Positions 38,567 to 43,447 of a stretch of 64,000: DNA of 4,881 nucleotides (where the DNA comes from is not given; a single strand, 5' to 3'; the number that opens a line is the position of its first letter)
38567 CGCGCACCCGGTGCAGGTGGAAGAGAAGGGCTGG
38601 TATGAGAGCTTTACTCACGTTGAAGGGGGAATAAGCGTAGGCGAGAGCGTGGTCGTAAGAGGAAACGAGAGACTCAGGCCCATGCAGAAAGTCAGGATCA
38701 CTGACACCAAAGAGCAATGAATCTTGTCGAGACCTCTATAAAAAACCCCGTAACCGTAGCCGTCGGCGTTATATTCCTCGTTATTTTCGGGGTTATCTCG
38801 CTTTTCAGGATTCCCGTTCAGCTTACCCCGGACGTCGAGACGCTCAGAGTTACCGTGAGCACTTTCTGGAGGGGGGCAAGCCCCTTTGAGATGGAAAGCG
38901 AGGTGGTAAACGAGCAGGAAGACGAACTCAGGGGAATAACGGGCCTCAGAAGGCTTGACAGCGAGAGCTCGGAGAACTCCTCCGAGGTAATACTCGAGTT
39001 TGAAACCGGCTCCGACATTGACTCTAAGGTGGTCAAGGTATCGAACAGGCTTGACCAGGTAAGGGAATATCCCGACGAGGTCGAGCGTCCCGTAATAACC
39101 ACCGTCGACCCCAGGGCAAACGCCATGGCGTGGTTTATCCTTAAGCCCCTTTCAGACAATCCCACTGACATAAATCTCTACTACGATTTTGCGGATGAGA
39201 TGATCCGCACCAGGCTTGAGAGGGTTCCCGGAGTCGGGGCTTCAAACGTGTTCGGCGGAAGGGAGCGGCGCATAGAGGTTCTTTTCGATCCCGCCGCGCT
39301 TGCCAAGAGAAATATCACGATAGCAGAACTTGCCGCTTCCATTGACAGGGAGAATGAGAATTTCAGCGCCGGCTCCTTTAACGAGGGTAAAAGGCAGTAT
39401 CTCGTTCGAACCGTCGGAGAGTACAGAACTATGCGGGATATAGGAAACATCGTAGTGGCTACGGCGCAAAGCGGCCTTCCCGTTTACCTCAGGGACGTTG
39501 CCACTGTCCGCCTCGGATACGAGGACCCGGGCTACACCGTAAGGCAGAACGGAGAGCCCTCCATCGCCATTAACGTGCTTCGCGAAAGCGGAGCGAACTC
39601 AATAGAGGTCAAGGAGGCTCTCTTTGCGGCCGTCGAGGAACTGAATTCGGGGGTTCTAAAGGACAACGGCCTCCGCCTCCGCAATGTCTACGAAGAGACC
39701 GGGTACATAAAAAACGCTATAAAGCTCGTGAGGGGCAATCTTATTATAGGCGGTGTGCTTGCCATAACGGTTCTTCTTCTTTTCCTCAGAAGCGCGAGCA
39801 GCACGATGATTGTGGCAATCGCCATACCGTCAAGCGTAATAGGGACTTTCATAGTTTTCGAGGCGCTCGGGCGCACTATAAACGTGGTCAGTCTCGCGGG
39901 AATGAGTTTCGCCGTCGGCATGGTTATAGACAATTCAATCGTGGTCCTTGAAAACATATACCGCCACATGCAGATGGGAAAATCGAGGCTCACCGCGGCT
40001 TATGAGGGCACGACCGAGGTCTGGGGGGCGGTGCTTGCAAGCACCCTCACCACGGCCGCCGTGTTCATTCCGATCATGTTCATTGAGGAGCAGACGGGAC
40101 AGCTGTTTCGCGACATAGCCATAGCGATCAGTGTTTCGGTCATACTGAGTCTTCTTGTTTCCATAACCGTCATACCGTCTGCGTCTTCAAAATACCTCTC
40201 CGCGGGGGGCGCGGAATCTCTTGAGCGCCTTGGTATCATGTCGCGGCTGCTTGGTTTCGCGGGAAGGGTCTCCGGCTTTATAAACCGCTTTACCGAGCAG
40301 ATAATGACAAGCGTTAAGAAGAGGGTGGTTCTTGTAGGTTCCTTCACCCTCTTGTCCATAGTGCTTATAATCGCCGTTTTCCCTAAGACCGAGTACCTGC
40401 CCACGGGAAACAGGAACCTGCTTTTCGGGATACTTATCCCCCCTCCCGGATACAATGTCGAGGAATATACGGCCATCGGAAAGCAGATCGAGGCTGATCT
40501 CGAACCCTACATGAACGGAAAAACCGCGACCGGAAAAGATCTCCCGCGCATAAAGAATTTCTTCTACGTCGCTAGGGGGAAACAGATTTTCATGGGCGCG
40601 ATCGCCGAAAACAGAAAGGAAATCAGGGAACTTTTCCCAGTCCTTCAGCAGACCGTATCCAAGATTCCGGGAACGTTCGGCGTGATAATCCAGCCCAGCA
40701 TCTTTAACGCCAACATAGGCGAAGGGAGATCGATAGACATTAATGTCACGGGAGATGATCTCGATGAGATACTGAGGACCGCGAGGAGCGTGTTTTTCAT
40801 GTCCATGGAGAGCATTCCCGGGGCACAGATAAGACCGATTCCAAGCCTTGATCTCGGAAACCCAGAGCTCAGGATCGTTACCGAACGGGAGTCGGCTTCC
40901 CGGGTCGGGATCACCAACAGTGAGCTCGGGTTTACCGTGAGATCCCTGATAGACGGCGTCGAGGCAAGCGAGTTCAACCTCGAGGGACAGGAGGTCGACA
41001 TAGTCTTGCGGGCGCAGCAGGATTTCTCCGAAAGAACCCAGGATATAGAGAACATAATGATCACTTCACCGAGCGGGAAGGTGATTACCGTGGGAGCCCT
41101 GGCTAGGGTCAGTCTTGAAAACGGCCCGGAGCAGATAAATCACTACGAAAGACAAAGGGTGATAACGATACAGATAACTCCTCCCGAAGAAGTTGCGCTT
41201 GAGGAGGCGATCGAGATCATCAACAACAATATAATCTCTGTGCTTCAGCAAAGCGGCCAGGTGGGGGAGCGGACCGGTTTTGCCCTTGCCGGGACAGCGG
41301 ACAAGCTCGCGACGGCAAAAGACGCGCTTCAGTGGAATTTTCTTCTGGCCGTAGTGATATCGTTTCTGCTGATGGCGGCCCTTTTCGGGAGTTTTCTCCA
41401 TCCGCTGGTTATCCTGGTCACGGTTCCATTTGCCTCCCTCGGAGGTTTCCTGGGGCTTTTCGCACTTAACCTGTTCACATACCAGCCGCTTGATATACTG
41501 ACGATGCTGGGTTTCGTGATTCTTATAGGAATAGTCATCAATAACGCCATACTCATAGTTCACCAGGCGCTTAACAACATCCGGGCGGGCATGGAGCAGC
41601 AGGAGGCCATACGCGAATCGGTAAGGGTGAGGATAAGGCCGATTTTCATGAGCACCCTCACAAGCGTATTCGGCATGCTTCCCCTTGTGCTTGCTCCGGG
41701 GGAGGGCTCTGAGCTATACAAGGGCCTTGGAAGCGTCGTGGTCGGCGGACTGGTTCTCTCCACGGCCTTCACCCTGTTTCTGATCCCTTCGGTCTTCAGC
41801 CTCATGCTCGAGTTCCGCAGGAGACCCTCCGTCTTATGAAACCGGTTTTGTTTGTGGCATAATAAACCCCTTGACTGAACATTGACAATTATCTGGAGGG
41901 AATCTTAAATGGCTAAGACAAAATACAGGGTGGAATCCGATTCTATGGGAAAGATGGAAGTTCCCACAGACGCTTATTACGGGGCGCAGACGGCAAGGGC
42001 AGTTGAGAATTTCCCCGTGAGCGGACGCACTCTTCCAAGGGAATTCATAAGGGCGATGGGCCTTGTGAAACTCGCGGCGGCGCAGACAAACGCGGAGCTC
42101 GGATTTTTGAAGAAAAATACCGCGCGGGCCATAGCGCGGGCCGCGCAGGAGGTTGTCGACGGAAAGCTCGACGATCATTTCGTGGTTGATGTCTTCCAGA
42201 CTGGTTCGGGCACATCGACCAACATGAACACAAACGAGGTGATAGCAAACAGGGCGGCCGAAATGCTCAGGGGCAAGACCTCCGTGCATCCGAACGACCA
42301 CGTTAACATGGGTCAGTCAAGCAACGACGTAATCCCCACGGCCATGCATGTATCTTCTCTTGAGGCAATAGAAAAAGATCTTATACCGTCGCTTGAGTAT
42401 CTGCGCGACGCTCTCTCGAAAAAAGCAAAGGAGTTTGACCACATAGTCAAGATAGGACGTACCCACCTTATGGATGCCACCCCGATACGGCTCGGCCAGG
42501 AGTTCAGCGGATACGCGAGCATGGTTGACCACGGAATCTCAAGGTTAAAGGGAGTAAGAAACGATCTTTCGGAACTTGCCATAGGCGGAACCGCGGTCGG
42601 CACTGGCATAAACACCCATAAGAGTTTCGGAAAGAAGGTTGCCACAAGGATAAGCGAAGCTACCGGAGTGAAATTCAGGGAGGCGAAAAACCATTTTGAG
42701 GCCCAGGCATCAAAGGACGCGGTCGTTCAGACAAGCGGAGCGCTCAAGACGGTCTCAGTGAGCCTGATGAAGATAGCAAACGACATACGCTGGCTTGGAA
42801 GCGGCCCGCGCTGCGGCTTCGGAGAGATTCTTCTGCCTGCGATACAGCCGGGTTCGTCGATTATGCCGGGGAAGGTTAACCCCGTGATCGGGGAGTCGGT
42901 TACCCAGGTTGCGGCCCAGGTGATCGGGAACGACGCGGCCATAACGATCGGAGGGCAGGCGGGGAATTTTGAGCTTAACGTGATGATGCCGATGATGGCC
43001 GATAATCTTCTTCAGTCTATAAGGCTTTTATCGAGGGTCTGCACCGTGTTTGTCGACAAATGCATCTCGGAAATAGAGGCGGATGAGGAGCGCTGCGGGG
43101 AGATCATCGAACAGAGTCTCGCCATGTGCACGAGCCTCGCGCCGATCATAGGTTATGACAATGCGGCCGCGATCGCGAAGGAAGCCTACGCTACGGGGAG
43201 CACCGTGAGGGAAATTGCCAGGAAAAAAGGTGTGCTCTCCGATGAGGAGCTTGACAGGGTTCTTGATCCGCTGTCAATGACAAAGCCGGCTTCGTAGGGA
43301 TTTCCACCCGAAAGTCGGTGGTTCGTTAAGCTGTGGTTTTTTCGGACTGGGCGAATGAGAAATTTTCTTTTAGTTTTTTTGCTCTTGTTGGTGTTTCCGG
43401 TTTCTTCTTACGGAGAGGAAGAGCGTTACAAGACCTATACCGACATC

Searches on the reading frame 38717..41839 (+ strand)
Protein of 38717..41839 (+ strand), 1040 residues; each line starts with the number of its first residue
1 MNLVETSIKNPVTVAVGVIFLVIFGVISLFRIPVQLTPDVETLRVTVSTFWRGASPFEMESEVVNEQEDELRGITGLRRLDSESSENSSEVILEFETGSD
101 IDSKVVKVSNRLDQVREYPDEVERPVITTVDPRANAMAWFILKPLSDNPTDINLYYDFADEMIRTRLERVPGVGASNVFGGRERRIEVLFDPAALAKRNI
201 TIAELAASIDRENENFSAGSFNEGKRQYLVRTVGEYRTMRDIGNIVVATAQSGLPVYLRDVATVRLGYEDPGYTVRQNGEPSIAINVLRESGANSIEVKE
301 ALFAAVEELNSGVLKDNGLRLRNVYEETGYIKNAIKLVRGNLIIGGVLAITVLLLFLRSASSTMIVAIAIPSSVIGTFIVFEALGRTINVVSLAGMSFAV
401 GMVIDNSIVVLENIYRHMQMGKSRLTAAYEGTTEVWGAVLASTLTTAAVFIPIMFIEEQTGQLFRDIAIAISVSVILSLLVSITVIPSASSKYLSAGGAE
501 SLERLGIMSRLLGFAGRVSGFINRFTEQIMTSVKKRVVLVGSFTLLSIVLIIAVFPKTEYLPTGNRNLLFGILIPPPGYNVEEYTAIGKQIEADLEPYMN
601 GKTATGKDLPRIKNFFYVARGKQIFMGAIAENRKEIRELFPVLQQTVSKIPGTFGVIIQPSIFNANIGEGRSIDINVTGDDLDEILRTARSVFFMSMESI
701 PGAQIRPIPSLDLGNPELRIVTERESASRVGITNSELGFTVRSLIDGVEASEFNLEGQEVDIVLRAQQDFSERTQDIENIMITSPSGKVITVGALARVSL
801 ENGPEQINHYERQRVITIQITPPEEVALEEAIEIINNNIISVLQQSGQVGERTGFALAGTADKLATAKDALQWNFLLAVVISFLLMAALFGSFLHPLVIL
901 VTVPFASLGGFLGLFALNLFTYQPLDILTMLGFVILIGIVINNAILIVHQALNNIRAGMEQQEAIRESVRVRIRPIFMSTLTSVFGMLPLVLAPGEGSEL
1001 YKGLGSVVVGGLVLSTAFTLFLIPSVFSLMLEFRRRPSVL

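Call 9: search_protein_families(library=pfam, proteins=[window:38717-41839:+], max_evalue=0.001)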
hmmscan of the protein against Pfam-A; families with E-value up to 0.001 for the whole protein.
window:38717-41839:+ (1040 aa): 2 families
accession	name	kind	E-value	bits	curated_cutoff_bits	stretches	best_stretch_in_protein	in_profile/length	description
PF00873.25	ACR_tran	-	2.1e-218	728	28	1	4-1029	2-1019/1021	AcrB/AcrD/AcrF family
PF03176.21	MMPL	-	2.4e-15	56.7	20.5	1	857-1030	127-302/333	MMPL family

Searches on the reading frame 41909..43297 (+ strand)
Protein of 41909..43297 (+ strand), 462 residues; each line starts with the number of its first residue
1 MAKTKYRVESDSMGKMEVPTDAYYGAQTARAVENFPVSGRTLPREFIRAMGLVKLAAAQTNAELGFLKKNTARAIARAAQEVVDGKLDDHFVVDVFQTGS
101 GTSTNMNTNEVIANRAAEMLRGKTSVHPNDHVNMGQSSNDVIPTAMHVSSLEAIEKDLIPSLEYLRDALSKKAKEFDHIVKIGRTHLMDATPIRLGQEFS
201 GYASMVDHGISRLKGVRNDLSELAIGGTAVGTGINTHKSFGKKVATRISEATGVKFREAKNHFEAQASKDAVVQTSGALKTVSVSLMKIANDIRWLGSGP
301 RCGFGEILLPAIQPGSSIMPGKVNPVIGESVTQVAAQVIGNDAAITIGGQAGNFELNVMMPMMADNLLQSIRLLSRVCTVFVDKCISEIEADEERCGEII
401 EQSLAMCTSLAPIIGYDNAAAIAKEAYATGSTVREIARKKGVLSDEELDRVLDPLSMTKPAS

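Call 26: search_protein_families(library=pfam, proteins=[window:41909-43297:+], max_evalue=0.001)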
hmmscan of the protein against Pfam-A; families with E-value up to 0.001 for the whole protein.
window:41909-43297:+ (462 aa): 2 families
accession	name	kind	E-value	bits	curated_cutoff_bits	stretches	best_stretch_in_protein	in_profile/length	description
PF00206.25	Lyase_1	-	7.8e-106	354.4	27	1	14-340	1-312/312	Lyase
PF10415.14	FumaraseC_C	-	1.4e-22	80.3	32.5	1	407-459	2-54/54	Fumarase C C-terminus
